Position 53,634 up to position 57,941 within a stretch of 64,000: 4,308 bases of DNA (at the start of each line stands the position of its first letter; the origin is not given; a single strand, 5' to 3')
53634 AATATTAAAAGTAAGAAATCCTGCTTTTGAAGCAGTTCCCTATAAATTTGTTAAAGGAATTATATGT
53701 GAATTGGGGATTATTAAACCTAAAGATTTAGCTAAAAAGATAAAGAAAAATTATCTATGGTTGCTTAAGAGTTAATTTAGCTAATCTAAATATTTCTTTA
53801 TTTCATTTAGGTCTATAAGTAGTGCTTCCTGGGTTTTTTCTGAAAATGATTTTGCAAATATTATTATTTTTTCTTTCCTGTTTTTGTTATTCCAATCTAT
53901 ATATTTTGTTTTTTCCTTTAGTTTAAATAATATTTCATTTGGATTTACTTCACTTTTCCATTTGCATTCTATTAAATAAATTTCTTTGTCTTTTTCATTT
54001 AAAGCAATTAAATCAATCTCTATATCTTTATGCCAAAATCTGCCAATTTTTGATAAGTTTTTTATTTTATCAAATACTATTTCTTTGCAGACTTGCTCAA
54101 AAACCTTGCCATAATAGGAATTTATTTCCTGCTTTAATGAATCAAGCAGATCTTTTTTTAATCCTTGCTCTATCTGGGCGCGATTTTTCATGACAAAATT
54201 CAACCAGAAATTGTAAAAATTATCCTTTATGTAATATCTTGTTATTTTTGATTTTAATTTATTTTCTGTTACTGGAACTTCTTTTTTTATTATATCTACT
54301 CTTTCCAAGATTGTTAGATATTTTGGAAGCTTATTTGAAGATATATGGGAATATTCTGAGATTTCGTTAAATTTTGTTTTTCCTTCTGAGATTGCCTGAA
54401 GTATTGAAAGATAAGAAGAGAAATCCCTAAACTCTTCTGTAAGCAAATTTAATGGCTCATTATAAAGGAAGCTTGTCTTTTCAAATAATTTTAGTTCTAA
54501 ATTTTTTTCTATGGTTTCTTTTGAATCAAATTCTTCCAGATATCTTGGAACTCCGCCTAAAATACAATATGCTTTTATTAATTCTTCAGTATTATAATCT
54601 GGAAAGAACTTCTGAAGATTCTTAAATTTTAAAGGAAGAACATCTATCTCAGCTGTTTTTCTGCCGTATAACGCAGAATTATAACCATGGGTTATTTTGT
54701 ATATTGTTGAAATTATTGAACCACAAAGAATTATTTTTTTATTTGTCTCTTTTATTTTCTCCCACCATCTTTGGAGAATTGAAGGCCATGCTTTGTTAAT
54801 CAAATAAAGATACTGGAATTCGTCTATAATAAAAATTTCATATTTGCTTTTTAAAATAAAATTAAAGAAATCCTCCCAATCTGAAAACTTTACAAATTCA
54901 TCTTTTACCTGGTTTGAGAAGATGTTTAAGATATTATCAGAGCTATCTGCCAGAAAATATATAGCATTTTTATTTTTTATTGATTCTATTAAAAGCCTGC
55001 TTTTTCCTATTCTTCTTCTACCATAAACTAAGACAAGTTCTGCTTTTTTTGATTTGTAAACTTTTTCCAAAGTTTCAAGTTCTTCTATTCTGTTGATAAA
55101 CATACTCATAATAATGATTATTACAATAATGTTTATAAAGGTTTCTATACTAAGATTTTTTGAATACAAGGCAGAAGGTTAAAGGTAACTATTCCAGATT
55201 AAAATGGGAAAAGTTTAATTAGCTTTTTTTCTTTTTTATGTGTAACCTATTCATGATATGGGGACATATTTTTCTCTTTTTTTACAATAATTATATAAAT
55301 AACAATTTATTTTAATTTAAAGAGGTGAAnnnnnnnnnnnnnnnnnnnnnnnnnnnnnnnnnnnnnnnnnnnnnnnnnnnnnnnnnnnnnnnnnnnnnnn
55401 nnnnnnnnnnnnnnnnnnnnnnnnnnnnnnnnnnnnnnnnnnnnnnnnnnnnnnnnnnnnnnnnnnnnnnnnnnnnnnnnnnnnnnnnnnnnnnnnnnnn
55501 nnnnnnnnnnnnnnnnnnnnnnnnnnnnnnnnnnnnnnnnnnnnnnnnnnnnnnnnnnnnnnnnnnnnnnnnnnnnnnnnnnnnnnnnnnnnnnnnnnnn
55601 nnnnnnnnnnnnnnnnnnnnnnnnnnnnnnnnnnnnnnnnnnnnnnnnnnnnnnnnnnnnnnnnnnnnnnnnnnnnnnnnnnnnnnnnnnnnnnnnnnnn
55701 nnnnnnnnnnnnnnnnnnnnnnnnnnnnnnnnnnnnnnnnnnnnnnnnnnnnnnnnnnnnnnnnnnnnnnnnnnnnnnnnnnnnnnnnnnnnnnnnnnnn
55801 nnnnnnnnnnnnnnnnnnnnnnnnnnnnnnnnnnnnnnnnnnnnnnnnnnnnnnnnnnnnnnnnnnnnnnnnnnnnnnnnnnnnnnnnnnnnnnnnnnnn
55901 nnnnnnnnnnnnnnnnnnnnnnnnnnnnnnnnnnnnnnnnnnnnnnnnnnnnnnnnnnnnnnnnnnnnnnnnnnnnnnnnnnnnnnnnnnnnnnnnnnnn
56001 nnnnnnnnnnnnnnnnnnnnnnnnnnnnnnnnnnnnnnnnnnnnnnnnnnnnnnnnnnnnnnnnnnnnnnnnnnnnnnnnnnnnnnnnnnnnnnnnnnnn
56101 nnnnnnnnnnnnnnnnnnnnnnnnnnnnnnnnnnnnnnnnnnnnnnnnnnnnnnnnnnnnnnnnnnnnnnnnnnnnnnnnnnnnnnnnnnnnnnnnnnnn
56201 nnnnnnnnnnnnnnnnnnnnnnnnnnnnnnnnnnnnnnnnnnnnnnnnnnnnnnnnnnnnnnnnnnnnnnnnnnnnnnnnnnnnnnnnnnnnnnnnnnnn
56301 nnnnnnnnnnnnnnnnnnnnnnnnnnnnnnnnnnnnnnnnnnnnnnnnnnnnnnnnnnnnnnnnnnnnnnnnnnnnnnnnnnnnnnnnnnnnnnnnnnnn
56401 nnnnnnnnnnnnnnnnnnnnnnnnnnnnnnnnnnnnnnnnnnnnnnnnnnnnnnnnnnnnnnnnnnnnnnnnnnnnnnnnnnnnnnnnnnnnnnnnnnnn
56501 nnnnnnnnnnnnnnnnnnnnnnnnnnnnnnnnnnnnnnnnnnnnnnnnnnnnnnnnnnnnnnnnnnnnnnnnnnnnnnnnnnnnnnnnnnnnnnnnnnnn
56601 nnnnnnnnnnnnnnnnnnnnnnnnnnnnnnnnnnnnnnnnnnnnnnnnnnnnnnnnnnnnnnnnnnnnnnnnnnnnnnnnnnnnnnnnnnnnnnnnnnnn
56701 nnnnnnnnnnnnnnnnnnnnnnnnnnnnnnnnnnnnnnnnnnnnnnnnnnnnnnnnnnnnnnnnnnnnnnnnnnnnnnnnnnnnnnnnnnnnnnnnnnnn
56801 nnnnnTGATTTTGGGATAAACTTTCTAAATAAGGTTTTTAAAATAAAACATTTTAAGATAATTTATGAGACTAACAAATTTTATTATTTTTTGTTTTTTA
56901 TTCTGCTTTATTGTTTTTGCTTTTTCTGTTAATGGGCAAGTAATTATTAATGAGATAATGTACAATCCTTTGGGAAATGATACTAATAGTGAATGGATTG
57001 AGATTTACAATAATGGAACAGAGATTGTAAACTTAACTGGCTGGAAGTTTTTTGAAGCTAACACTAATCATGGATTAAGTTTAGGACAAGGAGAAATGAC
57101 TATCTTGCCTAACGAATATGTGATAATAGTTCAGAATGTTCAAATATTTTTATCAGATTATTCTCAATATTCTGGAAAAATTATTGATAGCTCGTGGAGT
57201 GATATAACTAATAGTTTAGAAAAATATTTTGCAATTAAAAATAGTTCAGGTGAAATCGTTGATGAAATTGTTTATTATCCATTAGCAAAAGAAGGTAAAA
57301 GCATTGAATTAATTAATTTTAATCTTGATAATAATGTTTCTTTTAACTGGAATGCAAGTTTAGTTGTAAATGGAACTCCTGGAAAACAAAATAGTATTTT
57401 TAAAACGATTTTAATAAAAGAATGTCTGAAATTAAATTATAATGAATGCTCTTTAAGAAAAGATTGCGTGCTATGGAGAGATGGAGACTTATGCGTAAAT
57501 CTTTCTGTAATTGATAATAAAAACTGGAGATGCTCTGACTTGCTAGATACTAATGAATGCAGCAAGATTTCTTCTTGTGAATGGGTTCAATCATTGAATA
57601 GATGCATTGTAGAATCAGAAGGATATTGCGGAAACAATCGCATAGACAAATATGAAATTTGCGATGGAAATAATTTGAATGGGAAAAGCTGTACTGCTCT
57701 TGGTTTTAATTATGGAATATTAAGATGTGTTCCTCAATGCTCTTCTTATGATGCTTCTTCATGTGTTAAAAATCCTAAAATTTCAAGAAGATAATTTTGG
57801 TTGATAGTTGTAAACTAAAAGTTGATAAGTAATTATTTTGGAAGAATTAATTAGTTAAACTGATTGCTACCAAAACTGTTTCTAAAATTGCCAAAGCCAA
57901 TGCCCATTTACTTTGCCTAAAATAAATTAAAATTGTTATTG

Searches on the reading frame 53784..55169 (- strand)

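Call 7: search_protein_families(library=pfam, proteins=[window:53784-55169:-], max_evalue=0.001)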
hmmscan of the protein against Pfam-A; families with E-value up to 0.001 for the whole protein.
window:53784-55169:- (462 aa): 4 families
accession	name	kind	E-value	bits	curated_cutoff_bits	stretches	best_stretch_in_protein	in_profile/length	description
PF03008.20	DUF234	-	2.8e-23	82.7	22.5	1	322-406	1-91/100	Archaea bacterial proteins of unknown function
PF01637.24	ATPase_2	-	3.6e-21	76.4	33.2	1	24-214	1-225/225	ATPase domain predominantly from Archaea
PF13173.12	AAA_14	-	4.1e-09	37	27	1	44-184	3-127/129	AAA domain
PF13635.12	DUF4143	-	8.7e-08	32.5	28.1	1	249-404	15-159/160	Domain of unknown function (DUF4143)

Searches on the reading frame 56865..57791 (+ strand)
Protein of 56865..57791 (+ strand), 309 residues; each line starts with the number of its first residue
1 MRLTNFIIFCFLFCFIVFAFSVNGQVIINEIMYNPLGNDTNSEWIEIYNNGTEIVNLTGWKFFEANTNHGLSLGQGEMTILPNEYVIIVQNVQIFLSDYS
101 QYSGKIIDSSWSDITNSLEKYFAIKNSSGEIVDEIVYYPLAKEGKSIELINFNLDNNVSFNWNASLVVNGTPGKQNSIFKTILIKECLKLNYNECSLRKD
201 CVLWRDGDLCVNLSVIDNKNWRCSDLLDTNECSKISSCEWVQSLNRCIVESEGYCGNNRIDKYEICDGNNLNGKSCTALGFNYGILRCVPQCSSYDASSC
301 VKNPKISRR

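Call 7: search_protein_families(library=pfam, proteins=[window:56865-57791:+], max_evalue=0.001)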
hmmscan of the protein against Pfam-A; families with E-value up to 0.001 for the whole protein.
window:56865-57791:+ (309 aa): 1 family
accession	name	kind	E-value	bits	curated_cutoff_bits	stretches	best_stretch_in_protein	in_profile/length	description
PF00932.25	LTD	-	7.3e-16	58.9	34.3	1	22-137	4-107/109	Lamin Tail Domain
